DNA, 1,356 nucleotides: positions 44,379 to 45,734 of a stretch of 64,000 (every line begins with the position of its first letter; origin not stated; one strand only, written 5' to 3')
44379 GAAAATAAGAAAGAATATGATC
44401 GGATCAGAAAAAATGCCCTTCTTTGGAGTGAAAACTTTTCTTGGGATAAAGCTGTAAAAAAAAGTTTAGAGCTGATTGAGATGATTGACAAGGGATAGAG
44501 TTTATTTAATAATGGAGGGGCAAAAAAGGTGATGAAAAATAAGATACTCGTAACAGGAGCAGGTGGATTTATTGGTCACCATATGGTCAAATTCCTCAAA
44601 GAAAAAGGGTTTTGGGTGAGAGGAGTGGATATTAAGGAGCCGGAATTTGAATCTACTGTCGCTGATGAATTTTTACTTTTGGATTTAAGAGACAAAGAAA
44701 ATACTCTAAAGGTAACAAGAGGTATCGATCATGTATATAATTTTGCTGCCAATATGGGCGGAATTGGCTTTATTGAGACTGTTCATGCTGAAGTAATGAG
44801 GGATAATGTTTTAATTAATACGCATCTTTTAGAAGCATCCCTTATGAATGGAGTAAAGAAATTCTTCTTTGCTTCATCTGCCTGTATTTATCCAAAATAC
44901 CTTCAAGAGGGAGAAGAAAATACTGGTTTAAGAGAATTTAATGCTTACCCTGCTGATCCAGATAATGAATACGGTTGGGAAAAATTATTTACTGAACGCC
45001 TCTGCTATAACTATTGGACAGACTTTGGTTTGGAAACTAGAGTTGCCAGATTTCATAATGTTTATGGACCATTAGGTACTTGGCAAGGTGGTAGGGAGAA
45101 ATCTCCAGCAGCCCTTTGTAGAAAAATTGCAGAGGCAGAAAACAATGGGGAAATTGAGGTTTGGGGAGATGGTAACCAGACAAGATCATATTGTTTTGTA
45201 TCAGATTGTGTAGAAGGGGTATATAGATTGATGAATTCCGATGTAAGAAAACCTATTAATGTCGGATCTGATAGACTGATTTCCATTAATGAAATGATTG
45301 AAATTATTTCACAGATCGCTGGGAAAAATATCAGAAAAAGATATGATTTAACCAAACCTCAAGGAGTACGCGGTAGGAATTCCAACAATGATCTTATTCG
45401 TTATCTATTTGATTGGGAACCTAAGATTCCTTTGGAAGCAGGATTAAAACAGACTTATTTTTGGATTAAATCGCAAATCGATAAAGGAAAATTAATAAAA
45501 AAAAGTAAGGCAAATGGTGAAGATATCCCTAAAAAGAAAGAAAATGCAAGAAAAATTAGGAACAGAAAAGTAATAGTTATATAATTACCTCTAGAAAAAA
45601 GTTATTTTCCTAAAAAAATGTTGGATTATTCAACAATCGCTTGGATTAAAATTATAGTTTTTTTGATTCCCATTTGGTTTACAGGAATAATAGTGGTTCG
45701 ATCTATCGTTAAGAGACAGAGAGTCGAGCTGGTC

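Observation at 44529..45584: Clear GDP-mannose 3,5-epimerase (GME) homolog, implying L-hexose (GDP-L-galactose / GDP-L-gulose) use in the glycan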

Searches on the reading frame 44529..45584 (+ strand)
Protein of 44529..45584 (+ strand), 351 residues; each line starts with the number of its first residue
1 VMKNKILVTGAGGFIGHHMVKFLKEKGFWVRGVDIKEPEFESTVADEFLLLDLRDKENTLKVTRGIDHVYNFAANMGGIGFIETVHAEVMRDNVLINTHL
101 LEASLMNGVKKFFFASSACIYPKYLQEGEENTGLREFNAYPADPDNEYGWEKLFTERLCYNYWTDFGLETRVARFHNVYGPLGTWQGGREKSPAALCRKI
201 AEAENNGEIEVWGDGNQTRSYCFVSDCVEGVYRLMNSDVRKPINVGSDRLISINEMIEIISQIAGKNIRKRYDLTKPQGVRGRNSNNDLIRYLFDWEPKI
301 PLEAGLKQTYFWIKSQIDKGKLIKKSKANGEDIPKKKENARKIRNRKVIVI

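Call 4: search_protein_families(library=pfam, proteins=[window:44529-45584:+], max_evalue=0.01)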
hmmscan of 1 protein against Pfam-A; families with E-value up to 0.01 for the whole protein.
window:44529-45584:+ (351 aa): 8 families
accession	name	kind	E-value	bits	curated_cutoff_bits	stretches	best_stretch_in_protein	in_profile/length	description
PF01370.27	Epimerase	-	9.5e-49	166.4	20.9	1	6-246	1-240/240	NAD dependent epimerase/dehydratase family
PF16363.11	GDP_Man_Dehyd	-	3.4e-28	99.5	27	1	7-291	1-314/332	GDP-mannose 4,6 dehydratase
PF01073.25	3Beta_HSD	-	3.2e-09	36.7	22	1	7-135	1-139/280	3-beta hydroxysteroid dehydrogenase/isomerase family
PF02719.21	Polysacc_synt_2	-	1.3e-07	31.6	20.2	1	6-117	1-128/293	Polysaccharide biosynthesis protein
PF05368.20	NmrA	-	4.7e-07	30.1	27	1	2-117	1-107/298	NmrA-like family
PF07993.18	NAD_binding_4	-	1e-06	28.5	20.1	1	56-180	79-209/258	Male sterility protein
PF13460.12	NAD_binding_10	-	1.4e-05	25.4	27.2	1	10-127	1-111/184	NAD(P)H-binding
PF04321.23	RmlD_sub_bind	-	0.00087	18.9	27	1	5-181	2-154/287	RmlD substrate binding domain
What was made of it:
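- Pfam gives only PF01370 and PF16363 (call 4).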

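Call 5: search_protein_families(library=ncbifam, proteins=[window:44529-45584:+], max_evalue=0.01)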
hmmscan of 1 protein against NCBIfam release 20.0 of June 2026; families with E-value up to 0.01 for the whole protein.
window:44529-45584:+ (351 aa): 34 families (the best 25 are shown)
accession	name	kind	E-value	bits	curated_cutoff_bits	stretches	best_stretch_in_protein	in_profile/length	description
NF047922.1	GDPFucSynFcl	equivalog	1.5e-40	139.5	500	1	3-315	2-303/308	GDP-L-fucose synthase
TIGR04180.1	EDH_00030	hypoth_equivalog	4e-25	88.5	475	1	6-299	1-295/297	NAD-dependent 4,6-dehydratase LegB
TIGR01179.1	galE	equivalog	1.6e-23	83.1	262.3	1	5-316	1-328/332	UDP-glucose 4-epimerase GalE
TIGR01181.1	dTDP_gluc_dehyt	equivalog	1.1e-19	70.7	365.1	1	5-314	1-312/321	dTDP-glucose 4,6-dehydratase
TIGR02197.1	heptose_epim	equivalog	1.8e-19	70.1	274.6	1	6-283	1-278/316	ADP-glyceromanno-heptose 6-epimerase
TIGR03466.1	HpnA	hypoth_equivalog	4.4e-13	48.8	367.65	1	5-121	2-117/327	hopanoid-associated sugar epimerase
NF042422.1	oxyalk_red_OleD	equivalog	1.8e-11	44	580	1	5-157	2-148/329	2-alkyl-3-oxoalkanoate reductase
NF042423.1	oxyalk_red_Shew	equivalog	5.2e-10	38.9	580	1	4-181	9-177/331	2-alkyl-3-oxoalkanoate reductase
NF008360.0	PRK11150.1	equivalog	4.8e-09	35.8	452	1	6-263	2-253/310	ADP-glyceromanno-heptose 6-epimerase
NF005998.1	PRK08125.1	equivalog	9.9e-09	34.1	777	1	150-272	465-594/649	bifunctional UDP-4-amino-4-deoxy-L-arabinose formyltransferase/UDP-glucuronic acid oxidase ArnA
NF007490.0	PRK10084.1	subfamily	7.8e-08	31.7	649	1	136-323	157-344/361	dTDP-glucose 4,6-dehydratase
NF041293.1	G6PDh_Azf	equivalog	8.4e-08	31.9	400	1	2-177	1-181/252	NAD-dependent glucose-6-phosphate dehydrogenase Azf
NF009092.0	PRK12428.1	subfamily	9.5e-08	32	242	1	3-103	5-101/261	coniferyl-alcohol dehydrogenase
NF008872.0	PRK11908.1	equivalog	1e-07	31.3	294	1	4-264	2-271/349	bifunctional UDP-4-keto-pentose/UDP-xylose synthase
TIGR01777.1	yfcH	hypoth_equivalog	4.4e-07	29.8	207.35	1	6-266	1-243/292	TIGR01777 family oxidoreductase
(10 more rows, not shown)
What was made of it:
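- On UDP-glucose 4-epimerase (GalE): 83 bits against 262 (call 5).
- The top NCBIfam hit is Fcl at 139 bits (call 5). The Fcl score of 139 bits is far below its 500-bit cut-off, and GalE scores 83 against 262 (call 5).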

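Call 6: search_solved_structures(query=window:44529-45584:+, max_evalue=0.00001, show_alignments=2)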
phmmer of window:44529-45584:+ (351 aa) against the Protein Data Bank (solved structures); distinct sequences matched with E-value up to 0.00001: 101 (the best 60 are shown).
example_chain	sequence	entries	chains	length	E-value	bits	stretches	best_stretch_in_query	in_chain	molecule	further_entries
2c59_A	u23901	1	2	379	1.2e-110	373.1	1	5-322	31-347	GDP-MANNOSE-3', 5'-EPIMERASE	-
2c54_A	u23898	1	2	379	3.2e-110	371.7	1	5-322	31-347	GDP-MANNOSE-3', 5'-EPIMERASE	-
2c5a_A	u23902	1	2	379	4.4e-110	371.3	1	5-322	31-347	GDP-MANNOSE-3', 5'-EPIMERASE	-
8sg0_A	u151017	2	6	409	5.9e-110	370.8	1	3-321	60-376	GDP-mannose 3,5-epimerase | GDP-mannose 3,5 epimerase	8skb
2c5e_A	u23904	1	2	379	8.2e-110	370.4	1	5-322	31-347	GDP-MANNOSE-3', 5'-EPIMERASE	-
1bsv_A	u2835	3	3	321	1.6e-28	102.9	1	2-318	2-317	PROTEIN (GDP-FUCOSE SYNTHETASE) | GDP-FUCOSE SYNTHETASE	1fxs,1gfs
1bws_A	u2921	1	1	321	4.3e-28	101.6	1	2-318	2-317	PROTEIN (GDP-4-KETO-6-DEOXY-D-MANNOSE EPIMERASE/REDUCTASE)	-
1e6u_A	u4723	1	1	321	9.3e-28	100.5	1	2-318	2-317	GDP-FUCOSE SYNTHETASE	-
1e7s_A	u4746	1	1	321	1.7e-27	99.6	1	2-318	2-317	GDP-FUCOSE SYNTHETASE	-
1e7q_A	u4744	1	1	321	1.8e-27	99.6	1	2-318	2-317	GDP-FUCOSE SYNTHETASE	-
1e7r_A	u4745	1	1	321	4.2e-27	98.3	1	2-318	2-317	GDP-FUCOSE SYNTHETASE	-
4lk3_A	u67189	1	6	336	6.1e-27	97.8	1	4-337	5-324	UDP-glucuronic acid decarboxylase 1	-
4gll_A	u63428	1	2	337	8e-27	97.4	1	4-337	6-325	UDP-glucuronic acid decarboxylase 1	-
4m55_A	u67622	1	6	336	1.1e-26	96.9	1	4-337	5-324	UDP-glucuronic acid decarboxylase 1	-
2b69_A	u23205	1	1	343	3.2e-26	95.4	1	4-317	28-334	UDP-glucuronate decarboxylase 1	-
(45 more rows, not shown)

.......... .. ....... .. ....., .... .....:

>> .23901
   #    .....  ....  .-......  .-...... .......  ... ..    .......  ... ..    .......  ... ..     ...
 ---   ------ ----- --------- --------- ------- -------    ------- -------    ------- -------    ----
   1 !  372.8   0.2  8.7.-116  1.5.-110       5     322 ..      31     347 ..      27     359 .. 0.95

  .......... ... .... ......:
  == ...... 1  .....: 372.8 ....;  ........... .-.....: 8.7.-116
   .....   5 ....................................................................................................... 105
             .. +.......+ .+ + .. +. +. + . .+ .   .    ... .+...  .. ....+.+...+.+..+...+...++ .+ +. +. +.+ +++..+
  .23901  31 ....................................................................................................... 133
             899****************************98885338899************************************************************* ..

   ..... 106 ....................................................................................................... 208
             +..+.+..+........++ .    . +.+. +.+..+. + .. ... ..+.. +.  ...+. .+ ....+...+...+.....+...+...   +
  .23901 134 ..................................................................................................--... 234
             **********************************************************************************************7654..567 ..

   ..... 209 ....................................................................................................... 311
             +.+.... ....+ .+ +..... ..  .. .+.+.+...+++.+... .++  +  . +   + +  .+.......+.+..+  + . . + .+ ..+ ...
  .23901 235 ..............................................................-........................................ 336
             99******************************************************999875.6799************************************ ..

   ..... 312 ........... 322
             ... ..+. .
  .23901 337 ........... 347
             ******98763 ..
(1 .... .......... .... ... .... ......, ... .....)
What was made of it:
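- Checked: The similarity is far beyond chance: phmmer against PDB gives E=1.2e-110 (373 bits) to A. thaliana GME 2c59 over residues 5-322, against 1.6e-28 (103 bits) for the best non-GME, E. coli GDP-fucose synthase (call 6).
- Sequence: E=1.2e-110 and 373 bits to AtGME, against 103 bits for the next family (call 6). PDB bit scores are 373 for GME and 103 for Fcl (call 6).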
